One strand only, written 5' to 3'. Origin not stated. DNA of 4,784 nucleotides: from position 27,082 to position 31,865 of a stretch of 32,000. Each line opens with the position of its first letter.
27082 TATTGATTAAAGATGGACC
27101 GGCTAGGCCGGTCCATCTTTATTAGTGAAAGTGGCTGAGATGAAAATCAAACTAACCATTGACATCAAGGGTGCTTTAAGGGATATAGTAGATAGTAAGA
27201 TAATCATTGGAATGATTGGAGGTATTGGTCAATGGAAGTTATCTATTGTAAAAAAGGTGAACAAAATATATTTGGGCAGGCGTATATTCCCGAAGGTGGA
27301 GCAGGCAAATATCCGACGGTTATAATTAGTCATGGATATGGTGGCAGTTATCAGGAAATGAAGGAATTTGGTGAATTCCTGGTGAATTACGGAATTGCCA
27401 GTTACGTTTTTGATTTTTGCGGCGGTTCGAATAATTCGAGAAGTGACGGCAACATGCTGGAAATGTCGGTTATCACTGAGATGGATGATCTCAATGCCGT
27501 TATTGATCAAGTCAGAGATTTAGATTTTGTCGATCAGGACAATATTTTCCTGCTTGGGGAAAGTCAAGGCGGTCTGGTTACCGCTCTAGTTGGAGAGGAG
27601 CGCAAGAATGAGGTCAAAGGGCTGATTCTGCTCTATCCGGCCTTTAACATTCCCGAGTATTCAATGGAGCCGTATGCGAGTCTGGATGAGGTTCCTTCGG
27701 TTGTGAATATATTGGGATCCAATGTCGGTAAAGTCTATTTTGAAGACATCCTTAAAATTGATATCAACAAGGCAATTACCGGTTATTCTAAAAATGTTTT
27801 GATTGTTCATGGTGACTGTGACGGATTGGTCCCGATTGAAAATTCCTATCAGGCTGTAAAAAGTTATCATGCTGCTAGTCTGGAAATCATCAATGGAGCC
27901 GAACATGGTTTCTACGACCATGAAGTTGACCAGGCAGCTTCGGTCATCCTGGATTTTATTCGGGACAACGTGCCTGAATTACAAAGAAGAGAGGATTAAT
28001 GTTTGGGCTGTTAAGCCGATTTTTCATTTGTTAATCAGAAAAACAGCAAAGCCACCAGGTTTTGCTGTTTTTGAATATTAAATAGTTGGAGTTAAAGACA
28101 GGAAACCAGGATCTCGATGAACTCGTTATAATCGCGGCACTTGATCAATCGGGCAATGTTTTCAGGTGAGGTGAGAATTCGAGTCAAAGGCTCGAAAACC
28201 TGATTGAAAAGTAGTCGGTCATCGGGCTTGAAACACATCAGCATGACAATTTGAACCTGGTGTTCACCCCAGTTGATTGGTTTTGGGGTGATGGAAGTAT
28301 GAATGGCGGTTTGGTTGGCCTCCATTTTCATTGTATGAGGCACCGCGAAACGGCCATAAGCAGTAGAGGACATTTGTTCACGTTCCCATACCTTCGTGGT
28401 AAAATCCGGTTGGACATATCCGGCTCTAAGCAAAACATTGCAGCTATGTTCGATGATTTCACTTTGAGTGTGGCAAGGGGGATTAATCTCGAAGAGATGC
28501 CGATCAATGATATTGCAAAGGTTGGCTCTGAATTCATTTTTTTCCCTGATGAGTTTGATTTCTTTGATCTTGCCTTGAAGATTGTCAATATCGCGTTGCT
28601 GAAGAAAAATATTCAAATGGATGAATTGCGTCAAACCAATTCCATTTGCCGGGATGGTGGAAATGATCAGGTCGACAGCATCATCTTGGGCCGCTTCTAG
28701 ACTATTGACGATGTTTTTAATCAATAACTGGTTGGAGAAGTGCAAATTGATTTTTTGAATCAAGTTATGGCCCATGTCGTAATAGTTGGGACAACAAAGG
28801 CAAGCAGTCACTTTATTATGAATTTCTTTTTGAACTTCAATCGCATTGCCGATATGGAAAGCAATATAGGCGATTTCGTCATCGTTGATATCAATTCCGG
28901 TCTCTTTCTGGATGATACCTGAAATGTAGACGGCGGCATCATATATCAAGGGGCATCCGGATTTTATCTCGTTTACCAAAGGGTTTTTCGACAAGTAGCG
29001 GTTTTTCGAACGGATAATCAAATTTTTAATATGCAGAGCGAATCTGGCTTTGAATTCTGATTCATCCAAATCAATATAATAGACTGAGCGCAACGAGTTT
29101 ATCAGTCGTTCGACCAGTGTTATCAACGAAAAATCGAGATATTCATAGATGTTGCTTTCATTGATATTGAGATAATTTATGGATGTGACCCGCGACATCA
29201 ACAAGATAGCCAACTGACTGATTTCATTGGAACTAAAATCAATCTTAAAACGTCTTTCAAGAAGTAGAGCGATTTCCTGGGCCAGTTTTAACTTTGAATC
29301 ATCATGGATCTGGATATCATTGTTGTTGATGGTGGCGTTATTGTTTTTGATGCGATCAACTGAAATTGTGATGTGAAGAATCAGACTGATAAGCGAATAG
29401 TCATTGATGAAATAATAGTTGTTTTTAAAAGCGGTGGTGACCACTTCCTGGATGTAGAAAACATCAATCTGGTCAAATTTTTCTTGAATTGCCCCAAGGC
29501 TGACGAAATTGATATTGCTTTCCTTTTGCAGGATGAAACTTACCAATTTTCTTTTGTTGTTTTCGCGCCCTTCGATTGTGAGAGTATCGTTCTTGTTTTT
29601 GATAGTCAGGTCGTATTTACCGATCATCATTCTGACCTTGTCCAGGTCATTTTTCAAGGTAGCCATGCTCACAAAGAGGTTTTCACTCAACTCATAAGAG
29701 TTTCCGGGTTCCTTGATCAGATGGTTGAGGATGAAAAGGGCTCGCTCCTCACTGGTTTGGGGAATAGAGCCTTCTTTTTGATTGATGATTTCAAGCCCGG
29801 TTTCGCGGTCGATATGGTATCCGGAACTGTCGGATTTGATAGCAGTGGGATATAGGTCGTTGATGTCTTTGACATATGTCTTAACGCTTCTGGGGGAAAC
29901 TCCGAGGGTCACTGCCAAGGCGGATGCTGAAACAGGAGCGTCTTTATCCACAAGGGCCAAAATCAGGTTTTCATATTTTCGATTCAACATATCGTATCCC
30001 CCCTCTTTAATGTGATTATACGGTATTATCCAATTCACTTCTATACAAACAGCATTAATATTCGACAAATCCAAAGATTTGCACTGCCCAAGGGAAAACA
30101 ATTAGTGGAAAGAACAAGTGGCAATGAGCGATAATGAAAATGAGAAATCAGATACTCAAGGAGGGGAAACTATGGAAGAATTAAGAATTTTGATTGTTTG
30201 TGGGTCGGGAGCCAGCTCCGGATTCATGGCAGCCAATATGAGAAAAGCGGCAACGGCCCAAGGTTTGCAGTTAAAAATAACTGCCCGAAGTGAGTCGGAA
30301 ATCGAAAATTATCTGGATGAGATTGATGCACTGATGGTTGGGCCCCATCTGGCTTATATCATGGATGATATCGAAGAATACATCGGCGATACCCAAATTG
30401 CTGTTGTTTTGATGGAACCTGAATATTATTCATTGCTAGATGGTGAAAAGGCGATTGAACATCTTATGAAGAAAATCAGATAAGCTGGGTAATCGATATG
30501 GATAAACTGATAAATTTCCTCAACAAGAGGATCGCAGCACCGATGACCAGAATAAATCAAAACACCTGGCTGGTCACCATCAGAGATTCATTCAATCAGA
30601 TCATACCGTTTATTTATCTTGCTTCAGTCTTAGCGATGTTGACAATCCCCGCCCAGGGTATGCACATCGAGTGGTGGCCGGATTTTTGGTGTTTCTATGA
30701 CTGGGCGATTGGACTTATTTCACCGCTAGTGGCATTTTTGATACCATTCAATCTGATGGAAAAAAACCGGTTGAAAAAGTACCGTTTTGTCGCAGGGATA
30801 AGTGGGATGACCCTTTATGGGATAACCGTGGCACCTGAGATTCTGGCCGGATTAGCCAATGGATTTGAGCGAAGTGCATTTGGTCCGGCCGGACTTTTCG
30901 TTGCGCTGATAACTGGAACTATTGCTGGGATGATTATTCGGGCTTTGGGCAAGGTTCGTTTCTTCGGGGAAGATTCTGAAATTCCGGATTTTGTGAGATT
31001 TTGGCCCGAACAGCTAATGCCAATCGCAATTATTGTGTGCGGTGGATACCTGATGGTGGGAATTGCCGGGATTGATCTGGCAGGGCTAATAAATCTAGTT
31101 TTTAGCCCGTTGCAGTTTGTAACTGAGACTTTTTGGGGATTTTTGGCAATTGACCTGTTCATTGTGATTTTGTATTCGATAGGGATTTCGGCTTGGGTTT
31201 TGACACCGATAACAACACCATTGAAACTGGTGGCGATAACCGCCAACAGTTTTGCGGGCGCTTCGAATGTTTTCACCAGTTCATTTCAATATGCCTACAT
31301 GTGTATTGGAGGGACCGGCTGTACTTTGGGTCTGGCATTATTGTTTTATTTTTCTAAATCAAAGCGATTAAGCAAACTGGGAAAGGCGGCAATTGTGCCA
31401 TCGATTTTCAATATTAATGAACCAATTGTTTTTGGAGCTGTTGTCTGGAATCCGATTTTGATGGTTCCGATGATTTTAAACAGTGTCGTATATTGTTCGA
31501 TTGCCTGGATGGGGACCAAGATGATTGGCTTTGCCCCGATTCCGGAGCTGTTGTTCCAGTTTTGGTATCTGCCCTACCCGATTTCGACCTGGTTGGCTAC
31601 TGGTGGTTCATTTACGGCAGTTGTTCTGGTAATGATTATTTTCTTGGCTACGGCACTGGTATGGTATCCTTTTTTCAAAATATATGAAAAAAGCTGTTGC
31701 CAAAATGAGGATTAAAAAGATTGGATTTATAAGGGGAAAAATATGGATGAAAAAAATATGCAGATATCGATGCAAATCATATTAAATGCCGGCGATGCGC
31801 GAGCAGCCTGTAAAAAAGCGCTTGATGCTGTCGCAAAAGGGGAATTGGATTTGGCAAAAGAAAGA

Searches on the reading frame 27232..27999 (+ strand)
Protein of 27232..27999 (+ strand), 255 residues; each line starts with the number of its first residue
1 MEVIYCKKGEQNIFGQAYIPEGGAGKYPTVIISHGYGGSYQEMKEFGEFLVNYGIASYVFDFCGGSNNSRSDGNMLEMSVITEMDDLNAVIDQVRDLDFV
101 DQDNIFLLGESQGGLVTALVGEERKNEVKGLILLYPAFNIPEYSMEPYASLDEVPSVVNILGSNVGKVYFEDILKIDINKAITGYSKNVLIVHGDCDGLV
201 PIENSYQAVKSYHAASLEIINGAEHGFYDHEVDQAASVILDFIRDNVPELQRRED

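Call 62: search_protein_families(library=pfam, proteins=[window:27232-27999:+], max_evalue=0.0001)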
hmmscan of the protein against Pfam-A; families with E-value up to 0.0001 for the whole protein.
window:27232-27999:+ (255 aa): 7 families
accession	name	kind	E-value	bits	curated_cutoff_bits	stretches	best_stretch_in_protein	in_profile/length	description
PF12146.15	Hydrolase_4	-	2.7e-21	76.4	27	1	29-151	6-125/239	Serine aminopeptidase, S33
PF00561.26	Abhydrolase_1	-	6.7e-13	49.3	25.8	1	28-147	1-106/245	alpha/beta hydrolase fold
PF00326.27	Peptidase_S9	-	5.8e-11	42.7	22.6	1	81-243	42-206/213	Prolyl oligopeptidase family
PF05448.18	AXE1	-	8.5e-08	31.8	21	0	3-136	59-208/321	Acetyl xylan esterase (AXE1)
PF20408.4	Abhydrolase_11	-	4.2e-07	30.3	27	0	29-136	4-108/193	Alpha/beta hydrolase domain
PF20434.5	BD-FAE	-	5.6e-06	26.5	26.8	0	18-207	4-210/215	BD-FAE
PF02230.22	Abhydrolase_2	-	3.8e-05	24.1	23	0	77-130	80-132/217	Phospholipase/Carboxylesterase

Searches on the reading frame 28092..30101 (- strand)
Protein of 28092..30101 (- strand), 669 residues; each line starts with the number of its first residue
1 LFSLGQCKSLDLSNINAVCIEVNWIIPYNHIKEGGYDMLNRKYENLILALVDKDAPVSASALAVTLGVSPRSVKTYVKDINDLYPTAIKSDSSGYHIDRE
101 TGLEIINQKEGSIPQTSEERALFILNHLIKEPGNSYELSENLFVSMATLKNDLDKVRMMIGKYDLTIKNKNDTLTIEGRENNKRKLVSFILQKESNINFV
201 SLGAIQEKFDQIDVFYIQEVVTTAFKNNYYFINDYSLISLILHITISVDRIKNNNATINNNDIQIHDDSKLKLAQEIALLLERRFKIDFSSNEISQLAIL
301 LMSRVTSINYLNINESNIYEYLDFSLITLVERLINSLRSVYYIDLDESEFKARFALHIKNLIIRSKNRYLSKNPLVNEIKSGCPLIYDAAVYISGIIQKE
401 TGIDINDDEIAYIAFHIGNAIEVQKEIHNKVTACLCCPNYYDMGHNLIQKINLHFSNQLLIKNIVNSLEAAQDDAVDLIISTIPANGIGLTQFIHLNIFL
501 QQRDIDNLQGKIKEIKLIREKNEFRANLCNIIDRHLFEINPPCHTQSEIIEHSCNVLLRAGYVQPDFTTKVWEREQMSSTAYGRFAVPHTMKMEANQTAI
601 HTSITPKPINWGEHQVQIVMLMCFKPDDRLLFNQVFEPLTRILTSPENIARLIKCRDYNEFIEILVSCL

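Call 62: search_protein_families(library=pfam, proteins=[window:28092-30101:-], max_evalue=0.0001)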
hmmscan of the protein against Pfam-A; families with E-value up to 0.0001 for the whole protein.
window:28092-30101:- (669 aa): 4 families
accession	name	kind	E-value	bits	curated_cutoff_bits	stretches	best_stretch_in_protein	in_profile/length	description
PF00874.25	PRD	-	3.3e-25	88.6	23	2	332-420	2-90/90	PRD domain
PF00359.27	PTS_EIIA_2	-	5.9e-24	85.1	27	1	531-665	2-141/144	Phosphoenolpyruvate-dependent sugar phosphotransferase system, EIIA 2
PF08279.18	HTH_11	-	4.6e-09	36.5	25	1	46-95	4-54/55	HTH domain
PF05043.19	Mga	-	7.8e-07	30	21.1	1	124-184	21-80/87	Mga helix-turn-helix domain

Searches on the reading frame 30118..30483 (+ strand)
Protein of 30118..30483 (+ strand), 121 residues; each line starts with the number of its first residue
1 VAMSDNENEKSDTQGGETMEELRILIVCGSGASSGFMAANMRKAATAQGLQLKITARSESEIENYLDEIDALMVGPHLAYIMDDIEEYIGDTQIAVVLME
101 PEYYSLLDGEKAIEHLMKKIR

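Call 62: search_protein_families(library=pfam, proteins=[window:30118-30483:+], max_evalue=0.0001)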
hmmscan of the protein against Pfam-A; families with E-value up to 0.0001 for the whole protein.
window:30118-30483:+ (121 aa): 1 family
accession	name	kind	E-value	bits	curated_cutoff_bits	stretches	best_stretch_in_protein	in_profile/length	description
PF02302.22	PTS_IIB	-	9.6e-14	52.2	23.6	1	23-114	1-89/90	PTS system, Lactose/Cellobiose specific IIB subunit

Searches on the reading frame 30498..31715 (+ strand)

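Call 62: search_protein_families(library=pfam, proteins=[window:30498-31715:+], max_evalue=0.0001)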
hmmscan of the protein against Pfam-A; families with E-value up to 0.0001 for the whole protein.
window:30498-31715:+ (405 aa): 1 family
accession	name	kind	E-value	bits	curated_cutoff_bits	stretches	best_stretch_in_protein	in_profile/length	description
PF02378.23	PTS_EIIC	-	7.4e-17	61.8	30.7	1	29-328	1-318/319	Phosphotransferase system, EIIC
